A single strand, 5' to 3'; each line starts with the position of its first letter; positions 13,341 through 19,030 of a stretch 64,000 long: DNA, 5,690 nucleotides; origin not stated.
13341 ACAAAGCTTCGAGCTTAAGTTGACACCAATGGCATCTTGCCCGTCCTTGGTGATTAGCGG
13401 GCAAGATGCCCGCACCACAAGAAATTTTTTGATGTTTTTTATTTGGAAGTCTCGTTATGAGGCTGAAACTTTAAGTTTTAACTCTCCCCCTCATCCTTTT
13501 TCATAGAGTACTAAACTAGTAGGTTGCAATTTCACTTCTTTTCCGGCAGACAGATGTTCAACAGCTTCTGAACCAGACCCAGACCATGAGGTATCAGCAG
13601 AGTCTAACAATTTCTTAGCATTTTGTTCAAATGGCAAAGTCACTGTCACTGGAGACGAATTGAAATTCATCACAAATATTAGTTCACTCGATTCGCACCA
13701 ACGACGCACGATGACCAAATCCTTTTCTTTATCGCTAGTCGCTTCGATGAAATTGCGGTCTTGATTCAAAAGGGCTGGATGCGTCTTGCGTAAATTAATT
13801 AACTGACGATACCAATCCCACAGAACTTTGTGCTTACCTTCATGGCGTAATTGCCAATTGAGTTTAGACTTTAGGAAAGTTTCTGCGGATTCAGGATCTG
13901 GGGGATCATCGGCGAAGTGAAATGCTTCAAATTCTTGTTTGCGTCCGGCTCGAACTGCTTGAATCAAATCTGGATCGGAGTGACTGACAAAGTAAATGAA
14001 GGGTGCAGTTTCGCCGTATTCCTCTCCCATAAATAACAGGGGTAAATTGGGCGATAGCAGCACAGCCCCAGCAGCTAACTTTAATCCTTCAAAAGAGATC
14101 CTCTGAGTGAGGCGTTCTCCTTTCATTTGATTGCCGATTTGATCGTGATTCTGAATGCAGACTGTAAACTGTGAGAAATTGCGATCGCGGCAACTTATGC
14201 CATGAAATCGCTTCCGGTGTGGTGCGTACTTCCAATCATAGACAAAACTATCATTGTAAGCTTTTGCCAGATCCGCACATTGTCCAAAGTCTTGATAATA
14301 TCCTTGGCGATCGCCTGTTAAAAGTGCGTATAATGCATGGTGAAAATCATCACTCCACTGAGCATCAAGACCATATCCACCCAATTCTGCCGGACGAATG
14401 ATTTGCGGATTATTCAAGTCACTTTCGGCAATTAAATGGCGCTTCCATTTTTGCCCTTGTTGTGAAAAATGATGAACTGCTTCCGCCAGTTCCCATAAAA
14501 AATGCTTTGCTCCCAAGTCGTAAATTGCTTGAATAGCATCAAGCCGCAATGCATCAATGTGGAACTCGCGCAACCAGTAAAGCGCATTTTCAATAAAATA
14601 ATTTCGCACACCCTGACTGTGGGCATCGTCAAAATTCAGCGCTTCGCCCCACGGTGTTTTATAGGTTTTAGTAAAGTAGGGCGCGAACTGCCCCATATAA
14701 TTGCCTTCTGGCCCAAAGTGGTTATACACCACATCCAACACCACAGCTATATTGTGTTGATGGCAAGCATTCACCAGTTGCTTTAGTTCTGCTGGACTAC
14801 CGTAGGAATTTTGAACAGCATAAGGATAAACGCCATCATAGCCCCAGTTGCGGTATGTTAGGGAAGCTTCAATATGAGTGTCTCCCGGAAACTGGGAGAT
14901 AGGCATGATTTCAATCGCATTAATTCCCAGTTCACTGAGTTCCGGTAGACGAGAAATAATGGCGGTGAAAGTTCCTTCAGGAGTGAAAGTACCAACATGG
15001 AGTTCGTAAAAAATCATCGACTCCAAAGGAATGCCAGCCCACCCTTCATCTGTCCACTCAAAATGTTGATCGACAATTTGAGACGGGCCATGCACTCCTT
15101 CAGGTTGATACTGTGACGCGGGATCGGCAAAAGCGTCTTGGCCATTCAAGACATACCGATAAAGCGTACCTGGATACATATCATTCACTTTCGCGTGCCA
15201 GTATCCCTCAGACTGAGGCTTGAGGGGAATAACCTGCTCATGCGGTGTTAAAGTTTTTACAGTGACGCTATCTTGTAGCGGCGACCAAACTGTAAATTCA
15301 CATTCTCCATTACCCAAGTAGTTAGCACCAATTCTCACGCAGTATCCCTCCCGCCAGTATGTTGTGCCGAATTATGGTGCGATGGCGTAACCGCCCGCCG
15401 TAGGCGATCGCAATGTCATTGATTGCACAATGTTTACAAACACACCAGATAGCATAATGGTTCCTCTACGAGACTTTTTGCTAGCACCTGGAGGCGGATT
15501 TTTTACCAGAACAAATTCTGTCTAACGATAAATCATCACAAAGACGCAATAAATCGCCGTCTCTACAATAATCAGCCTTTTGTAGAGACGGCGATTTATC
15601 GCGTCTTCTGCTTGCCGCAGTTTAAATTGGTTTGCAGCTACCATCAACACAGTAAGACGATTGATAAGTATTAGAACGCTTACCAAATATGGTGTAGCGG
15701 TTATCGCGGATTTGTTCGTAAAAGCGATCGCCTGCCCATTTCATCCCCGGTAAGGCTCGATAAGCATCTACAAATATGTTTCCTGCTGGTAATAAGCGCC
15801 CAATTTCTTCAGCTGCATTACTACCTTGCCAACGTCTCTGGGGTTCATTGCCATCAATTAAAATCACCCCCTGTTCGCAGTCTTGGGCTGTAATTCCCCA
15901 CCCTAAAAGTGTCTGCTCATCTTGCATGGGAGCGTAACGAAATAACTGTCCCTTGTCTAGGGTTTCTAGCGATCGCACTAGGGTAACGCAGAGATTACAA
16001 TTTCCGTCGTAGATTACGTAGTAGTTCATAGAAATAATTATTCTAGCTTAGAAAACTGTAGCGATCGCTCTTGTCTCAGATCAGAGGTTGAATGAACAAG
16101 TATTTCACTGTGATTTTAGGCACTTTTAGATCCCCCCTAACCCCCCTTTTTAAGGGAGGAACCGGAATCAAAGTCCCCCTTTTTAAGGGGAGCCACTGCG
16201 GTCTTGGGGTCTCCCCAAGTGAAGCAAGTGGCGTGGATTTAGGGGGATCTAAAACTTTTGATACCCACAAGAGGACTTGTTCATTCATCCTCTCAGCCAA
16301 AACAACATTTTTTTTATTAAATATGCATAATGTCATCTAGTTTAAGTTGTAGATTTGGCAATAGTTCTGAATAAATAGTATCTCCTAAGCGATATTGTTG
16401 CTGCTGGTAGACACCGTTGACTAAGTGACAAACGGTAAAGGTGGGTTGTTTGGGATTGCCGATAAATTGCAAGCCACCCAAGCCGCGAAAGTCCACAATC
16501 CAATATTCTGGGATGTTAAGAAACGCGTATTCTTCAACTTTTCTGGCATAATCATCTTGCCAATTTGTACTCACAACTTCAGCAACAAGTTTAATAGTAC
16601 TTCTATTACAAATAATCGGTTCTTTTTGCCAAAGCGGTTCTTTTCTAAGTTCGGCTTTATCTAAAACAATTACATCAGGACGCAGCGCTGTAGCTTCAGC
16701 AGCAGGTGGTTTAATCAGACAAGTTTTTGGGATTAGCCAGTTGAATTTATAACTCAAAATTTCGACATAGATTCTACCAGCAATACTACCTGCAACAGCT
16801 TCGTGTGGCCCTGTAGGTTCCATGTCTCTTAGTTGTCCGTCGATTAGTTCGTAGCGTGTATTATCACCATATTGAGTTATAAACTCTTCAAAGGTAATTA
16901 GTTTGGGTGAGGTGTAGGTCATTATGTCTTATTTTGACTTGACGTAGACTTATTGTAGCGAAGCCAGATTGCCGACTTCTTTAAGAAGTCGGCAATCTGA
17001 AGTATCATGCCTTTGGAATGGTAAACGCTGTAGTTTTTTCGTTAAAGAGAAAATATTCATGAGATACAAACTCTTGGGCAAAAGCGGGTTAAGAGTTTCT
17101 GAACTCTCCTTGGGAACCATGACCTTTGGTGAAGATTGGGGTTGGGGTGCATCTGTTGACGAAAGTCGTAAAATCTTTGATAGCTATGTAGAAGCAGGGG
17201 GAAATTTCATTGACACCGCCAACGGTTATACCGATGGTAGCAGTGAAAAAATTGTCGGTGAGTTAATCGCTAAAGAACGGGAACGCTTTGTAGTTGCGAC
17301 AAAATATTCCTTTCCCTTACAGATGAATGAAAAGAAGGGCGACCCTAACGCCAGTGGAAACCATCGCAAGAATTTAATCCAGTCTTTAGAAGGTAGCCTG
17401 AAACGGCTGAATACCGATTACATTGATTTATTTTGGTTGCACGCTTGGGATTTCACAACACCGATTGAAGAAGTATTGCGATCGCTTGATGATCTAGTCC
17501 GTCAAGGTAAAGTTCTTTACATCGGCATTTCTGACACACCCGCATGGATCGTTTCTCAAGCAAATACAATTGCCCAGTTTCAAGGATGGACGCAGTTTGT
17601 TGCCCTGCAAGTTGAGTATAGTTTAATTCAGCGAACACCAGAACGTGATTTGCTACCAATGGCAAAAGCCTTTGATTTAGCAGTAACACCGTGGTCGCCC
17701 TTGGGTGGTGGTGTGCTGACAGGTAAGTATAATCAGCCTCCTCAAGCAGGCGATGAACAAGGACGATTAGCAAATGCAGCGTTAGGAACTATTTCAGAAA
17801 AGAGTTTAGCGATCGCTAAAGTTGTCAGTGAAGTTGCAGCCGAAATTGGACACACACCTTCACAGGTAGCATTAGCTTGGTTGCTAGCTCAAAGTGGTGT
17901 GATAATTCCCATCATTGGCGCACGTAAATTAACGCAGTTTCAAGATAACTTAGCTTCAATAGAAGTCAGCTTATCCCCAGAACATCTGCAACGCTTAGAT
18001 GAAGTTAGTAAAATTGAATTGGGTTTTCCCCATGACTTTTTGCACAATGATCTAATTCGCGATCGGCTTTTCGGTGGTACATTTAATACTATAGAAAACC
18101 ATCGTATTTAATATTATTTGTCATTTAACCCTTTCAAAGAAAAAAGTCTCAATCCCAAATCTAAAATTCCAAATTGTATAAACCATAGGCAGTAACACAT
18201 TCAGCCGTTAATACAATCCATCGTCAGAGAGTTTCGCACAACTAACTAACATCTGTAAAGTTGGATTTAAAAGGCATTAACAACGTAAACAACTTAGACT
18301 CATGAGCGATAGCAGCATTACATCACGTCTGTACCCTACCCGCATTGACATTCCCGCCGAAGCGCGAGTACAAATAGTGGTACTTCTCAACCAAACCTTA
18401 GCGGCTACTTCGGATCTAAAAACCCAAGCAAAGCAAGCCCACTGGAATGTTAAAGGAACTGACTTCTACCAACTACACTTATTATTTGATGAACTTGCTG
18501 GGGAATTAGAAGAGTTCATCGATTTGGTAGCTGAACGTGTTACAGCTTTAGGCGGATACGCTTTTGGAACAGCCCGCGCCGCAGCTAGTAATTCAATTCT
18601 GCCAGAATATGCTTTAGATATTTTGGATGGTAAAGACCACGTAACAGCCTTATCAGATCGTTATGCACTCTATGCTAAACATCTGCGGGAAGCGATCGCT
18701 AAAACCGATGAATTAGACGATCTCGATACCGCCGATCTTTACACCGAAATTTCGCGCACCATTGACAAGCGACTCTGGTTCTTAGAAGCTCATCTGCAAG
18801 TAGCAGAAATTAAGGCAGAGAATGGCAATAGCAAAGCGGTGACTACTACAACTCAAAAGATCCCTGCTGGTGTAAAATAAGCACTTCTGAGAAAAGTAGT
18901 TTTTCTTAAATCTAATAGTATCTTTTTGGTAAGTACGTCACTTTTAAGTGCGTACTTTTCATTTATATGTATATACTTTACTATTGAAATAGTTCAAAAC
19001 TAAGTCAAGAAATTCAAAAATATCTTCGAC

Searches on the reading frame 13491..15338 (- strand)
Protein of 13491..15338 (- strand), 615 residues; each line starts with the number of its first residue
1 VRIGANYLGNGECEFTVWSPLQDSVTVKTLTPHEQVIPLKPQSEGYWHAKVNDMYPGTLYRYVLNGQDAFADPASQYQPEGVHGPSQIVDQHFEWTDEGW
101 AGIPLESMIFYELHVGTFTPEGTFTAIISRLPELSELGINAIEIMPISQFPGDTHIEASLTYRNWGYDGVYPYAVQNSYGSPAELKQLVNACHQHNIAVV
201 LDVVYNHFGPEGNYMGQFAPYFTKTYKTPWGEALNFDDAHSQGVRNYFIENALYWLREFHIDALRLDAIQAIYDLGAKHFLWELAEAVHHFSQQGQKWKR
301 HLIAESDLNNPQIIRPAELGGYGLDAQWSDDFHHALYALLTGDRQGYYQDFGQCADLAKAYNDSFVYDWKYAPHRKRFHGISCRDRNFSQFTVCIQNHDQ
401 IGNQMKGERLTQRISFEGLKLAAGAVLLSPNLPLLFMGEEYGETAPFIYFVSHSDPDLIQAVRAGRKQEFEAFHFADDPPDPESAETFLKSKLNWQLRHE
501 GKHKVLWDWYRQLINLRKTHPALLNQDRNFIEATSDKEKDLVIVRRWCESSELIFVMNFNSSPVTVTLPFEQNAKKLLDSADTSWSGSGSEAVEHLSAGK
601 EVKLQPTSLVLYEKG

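Call 59: search_protein_families(library=pfam, proteins=[window:13491-15338:-], max_evalue=0.00001)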
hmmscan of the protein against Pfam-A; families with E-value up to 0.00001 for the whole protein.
window:13491-15338:- (615 aa): 3 families
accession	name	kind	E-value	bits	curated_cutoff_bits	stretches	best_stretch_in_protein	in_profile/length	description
PF00128.31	Alpha-amylase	-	2.1e-22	80.4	22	1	101-215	15-99/446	Alpha amylase, catalytic domain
PF11941.14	DUF3459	-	2.2e-17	63.7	22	1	509-611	1-89/90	Domain of unknown function (DUF3459)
PF02922.24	CBM_48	-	3.9e-07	30.8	22.4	1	3-68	2-72/83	Carbohydrate-binding module 48 (Isoamylase N-terminal domain)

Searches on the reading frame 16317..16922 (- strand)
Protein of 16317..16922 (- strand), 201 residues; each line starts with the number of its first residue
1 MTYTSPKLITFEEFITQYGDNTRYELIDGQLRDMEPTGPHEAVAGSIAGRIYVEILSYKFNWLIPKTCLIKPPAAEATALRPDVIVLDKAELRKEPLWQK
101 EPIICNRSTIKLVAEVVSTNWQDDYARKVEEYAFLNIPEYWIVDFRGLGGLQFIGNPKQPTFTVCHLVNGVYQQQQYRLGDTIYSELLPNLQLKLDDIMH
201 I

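Call 59: search_protein_families(library=pfam, proteins=[window:16317-16922:-], max_evalue=0.00001)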
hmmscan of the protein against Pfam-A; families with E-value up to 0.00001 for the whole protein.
window:16317-16922:- (201 aa): 1 family
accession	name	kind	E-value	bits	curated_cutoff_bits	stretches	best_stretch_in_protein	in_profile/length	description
PF05685.18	Uma2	-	1.6e-27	96.6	27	1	11-195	1-171/172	Putative restriction endonuclease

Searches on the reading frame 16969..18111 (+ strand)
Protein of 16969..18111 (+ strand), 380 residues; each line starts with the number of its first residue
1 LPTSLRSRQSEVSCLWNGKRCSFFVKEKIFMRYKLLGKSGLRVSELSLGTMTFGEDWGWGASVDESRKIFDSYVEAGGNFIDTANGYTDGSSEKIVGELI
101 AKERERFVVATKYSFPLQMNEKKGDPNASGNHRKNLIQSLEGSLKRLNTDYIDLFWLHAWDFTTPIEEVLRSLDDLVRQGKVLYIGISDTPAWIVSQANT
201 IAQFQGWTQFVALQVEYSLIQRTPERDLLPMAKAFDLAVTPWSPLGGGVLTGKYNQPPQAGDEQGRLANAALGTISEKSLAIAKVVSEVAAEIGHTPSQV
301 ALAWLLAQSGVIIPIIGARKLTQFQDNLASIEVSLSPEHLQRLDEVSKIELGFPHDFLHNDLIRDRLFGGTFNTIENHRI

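Call 59: search_protein_families(library=pfam, proteins=[window:16969-18111:+], max_evalue=0.00001)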
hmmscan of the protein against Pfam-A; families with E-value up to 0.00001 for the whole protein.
window:16969-18111:+ (380 aa): 1 family
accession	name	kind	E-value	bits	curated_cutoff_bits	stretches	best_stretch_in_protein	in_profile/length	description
PF00248.27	Aldo_ket_red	-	4.6e-80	269.2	24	1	45-347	1-290/291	Aldo/keto reductase family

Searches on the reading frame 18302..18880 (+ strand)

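Call 59: search_protein_families(library=pfam, proteins=[window:18302-18880:+], max_evalue=0.00001)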
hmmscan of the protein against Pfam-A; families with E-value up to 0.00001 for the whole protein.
window:18302-18880:+ (192 aa): 1 family
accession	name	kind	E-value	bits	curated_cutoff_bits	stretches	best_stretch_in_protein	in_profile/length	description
PF00210.30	Ferritin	-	2.2e-26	92.9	24.5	1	28-167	3-138/142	Ferritin-like domain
